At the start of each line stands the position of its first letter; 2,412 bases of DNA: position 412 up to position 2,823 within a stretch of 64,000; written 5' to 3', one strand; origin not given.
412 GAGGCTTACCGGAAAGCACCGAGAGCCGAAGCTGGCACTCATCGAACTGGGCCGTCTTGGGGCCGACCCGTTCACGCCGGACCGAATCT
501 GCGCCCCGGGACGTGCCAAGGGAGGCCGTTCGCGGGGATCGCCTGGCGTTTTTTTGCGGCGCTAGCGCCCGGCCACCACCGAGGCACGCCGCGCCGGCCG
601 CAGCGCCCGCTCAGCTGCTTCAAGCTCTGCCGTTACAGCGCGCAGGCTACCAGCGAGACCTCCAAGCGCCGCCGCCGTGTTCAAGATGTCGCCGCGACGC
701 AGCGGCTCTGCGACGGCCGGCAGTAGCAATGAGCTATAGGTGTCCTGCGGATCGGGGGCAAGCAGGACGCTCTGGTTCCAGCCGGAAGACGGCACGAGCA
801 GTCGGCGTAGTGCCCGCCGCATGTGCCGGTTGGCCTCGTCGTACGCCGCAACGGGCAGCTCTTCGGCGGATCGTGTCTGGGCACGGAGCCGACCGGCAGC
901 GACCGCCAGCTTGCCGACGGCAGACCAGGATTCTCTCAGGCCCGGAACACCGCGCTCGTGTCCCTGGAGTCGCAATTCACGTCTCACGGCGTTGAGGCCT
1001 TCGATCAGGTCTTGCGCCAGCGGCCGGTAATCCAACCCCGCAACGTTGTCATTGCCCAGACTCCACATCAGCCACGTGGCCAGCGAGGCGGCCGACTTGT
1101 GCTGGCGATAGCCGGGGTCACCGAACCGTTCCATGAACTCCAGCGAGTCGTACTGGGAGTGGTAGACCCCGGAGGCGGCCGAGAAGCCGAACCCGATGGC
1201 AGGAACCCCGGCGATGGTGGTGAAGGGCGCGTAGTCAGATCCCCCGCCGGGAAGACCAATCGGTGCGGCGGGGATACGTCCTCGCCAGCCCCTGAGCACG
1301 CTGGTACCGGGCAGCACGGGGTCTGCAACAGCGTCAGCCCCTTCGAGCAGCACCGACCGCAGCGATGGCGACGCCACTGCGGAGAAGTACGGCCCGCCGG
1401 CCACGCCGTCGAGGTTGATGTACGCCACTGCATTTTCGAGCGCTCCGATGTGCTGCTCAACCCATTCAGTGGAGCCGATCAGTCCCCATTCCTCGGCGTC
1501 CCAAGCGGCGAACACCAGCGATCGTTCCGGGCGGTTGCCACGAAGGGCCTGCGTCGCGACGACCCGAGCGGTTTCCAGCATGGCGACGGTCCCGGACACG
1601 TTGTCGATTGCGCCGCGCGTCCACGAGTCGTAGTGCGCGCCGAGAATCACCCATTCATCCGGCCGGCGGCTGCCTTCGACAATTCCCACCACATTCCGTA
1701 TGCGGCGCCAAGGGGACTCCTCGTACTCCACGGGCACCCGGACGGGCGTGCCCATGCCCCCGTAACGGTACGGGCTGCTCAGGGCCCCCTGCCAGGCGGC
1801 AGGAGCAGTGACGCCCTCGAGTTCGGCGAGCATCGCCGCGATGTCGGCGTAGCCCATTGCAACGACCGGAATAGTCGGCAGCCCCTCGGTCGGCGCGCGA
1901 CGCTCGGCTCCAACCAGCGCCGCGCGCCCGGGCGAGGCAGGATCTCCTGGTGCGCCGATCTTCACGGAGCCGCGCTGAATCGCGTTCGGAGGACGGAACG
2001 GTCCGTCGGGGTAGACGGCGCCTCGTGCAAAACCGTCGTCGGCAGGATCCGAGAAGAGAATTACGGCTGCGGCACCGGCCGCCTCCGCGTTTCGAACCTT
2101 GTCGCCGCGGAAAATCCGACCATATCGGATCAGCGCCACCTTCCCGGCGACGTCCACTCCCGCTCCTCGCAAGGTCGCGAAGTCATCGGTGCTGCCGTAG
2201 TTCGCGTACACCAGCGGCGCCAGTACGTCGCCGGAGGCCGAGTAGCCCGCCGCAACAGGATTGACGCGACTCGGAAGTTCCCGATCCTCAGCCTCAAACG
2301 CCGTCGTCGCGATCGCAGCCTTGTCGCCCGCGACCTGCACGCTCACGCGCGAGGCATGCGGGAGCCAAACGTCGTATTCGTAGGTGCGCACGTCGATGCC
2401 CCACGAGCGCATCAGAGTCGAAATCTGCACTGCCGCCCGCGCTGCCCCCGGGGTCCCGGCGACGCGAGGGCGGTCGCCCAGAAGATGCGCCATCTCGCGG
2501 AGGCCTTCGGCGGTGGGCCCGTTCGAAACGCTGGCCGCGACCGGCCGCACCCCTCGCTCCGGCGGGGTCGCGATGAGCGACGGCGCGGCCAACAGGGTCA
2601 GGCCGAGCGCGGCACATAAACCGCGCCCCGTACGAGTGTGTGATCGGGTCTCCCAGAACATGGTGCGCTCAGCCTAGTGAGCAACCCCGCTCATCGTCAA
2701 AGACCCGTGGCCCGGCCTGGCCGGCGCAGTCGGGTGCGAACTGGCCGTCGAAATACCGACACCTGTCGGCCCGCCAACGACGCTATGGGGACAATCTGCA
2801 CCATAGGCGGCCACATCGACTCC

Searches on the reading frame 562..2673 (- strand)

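Call 72: search_protein_families(library=pfam, max_evalue=0.00001, proteins=[window:562-2673:-])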
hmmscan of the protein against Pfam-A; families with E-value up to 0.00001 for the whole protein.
window:562-2673:- (703 aa): 2 families
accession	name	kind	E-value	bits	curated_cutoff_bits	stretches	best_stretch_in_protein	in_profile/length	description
PF04389.22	Peptidase_M28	-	3.1e-31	109.1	21.3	1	327-512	1-175/193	Peptidase family M28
PF02225.27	PA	-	9.2e-14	51.8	23.9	1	151-231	2-86/95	PA domain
